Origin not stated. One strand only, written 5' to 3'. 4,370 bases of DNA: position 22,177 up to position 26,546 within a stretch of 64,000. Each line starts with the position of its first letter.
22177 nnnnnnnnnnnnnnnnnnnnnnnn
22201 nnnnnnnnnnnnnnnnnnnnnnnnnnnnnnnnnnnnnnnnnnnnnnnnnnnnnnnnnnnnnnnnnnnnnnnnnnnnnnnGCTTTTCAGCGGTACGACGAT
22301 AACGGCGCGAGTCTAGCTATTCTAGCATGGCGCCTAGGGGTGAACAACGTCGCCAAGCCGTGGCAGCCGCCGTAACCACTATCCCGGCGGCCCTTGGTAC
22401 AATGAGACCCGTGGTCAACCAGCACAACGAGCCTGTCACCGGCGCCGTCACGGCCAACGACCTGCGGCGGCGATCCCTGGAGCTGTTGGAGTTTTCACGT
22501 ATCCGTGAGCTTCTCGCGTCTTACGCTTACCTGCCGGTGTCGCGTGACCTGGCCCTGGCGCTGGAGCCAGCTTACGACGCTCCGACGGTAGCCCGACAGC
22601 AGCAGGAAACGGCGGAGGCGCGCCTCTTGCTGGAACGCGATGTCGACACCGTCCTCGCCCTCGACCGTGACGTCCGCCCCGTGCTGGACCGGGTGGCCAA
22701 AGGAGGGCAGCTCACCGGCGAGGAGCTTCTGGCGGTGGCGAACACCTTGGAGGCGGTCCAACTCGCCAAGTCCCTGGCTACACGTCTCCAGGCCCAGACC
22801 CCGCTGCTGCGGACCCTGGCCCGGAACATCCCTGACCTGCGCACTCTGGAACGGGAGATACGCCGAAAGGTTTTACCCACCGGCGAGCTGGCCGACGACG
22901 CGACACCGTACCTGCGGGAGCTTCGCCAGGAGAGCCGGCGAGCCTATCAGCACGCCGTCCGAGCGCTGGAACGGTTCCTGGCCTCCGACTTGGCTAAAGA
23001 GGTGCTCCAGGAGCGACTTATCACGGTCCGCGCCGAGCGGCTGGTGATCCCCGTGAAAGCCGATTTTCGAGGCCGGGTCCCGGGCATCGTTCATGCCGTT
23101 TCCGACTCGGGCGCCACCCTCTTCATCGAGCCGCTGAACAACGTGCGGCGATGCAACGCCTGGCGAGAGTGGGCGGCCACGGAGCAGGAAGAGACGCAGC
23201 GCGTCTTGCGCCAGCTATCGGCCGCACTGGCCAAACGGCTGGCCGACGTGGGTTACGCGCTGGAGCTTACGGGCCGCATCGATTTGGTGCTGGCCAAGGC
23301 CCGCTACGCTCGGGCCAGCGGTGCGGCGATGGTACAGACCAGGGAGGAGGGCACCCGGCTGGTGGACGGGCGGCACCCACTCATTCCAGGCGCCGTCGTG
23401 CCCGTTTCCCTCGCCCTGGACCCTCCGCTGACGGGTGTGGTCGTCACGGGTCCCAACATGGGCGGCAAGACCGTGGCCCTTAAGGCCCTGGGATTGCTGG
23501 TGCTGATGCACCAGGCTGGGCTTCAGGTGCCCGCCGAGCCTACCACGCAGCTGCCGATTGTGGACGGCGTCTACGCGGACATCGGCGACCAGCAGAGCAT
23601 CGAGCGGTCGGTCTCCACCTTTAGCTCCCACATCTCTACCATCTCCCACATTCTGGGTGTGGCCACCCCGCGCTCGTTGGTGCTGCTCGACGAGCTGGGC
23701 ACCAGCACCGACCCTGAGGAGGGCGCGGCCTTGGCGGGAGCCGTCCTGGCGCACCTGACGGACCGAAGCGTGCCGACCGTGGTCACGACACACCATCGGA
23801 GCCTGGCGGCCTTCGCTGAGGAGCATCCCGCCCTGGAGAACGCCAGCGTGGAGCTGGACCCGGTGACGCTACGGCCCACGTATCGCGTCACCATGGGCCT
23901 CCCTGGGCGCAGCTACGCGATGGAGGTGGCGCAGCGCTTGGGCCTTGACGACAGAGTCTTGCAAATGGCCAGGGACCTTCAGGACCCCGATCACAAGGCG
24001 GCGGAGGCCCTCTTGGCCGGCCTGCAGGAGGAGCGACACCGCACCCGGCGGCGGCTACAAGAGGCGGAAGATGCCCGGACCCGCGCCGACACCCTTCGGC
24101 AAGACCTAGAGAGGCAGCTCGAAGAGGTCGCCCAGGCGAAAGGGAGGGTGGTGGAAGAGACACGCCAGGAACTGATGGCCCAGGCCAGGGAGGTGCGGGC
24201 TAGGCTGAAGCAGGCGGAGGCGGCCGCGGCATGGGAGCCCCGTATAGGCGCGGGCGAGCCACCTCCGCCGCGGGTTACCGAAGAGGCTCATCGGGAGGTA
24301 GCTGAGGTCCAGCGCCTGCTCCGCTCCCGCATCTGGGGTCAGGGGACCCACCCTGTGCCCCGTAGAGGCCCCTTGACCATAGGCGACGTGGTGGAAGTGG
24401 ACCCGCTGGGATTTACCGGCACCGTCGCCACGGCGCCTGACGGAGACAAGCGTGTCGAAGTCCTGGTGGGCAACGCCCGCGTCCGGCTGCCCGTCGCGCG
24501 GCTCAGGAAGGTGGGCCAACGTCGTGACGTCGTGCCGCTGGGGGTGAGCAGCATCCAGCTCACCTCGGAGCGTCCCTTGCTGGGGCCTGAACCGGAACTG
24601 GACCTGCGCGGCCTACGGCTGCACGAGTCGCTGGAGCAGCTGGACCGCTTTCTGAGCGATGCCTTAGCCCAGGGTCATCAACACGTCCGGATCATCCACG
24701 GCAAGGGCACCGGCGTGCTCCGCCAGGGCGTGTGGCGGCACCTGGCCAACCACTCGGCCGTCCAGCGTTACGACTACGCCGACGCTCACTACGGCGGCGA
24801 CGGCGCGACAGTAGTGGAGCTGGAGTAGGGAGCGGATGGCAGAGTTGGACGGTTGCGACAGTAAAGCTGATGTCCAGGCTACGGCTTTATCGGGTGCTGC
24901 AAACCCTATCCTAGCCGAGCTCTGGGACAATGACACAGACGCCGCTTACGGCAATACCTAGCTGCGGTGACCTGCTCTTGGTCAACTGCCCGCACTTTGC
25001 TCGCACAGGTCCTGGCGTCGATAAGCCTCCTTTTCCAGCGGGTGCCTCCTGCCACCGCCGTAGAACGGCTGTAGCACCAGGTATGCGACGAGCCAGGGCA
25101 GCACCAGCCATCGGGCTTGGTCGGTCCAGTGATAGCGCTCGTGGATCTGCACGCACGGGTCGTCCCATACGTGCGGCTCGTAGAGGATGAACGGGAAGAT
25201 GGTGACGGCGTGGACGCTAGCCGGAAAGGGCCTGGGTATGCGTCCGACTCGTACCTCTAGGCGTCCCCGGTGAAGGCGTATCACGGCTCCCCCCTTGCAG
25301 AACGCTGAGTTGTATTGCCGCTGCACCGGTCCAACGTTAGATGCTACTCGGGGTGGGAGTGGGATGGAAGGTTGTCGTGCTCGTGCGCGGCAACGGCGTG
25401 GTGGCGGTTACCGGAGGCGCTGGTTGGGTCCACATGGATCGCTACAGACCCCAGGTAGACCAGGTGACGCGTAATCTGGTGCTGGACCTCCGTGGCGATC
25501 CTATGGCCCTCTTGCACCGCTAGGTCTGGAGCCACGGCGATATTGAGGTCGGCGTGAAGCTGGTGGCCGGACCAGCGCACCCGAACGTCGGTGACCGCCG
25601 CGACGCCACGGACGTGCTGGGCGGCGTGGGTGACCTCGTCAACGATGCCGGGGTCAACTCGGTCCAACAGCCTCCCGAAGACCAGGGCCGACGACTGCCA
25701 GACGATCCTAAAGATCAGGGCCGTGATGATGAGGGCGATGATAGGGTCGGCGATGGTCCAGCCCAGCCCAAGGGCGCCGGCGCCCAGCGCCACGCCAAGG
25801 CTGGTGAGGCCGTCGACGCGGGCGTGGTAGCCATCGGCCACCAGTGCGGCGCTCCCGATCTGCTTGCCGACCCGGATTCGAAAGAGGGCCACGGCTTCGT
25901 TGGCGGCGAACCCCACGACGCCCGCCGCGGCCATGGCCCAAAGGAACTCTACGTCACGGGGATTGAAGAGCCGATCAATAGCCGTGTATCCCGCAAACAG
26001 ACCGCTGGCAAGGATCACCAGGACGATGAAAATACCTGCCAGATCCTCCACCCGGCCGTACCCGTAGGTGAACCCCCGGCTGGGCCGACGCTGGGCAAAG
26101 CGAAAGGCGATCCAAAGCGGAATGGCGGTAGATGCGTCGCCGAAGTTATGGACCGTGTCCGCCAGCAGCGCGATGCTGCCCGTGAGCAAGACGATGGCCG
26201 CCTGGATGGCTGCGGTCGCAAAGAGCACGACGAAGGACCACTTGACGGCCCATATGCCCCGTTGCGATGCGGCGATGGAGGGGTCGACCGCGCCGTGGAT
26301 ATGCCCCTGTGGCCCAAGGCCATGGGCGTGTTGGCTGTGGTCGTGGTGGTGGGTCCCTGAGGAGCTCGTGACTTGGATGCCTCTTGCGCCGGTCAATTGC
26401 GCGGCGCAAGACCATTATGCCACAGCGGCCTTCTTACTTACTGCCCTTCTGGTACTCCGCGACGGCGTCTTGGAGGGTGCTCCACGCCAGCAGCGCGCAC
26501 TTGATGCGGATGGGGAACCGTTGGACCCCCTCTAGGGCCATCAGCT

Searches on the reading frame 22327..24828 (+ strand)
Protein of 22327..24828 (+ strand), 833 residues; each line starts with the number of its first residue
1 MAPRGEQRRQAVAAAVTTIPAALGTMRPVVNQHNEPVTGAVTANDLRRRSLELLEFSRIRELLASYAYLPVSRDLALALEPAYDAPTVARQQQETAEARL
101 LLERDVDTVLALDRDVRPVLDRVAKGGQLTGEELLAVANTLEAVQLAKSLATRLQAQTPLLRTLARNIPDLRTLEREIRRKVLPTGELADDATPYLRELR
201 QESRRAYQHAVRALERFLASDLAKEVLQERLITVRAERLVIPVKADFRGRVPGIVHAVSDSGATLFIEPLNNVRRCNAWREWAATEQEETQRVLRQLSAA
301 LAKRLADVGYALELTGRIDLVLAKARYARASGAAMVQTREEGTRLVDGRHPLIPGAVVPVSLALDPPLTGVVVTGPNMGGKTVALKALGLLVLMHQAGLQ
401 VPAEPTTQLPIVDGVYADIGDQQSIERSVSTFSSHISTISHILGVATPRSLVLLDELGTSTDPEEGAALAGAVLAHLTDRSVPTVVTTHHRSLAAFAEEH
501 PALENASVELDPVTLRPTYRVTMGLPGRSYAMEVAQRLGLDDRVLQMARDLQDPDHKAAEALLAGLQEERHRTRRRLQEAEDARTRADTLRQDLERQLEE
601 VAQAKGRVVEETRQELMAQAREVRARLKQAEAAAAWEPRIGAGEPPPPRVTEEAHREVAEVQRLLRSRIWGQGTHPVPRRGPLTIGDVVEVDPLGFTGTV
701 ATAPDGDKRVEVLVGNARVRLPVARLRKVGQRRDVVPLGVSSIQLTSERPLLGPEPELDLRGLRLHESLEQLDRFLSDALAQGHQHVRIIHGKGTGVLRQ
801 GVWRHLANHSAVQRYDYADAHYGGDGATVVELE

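Call 8: search_protein_families(library=pfam, proteins=[window:22327-24828:+], max_evalue=0.00001)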
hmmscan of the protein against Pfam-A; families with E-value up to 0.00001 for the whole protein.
window:22327-24828:+ (833 aa): 3 families
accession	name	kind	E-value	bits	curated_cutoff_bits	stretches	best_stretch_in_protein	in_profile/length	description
PF00488.27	MutS_V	-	1.3e-36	126.8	30.2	1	371-551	1-183/188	MutS domain V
PF01713.27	Smr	-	1.4e-24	86.5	25.7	1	758-832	1-76/77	Smr domain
PF20297.4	MSSS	-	1.1e-07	31.8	26.8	1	685-726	1-42/42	MutS2 and Smr-associated SH3 domain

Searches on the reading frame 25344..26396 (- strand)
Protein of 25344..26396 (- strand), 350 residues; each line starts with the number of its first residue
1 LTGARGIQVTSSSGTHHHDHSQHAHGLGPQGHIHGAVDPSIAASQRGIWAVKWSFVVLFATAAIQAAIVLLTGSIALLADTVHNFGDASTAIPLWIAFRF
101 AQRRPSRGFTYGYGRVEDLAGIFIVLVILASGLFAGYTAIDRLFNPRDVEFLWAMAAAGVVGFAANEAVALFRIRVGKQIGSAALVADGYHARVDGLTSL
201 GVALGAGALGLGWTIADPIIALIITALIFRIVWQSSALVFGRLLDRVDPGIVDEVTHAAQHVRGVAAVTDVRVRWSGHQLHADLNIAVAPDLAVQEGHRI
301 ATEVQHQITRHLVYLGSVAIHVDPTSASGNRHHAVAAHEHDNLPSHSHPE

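Call 8: search_protein_families(library=pfam, proteins=[window:25344-26396:-], max_evalue=0.00001)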
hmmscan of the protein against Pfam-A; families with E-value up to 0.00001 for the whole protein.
window:25344-26396:- (350 aa): 2 families
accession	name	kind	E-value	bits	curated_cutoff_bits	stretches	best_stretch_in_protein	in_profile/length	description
PF01545.26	Cation_efflux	-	6.1e-40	137.6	26.6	1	54-234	4-188/198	Cation efflux family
PF16916.11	ZT_dimer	-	1.7e-14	54.1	26.7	1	251-324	5-77/78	Dimerisation domain of Zinc Transporter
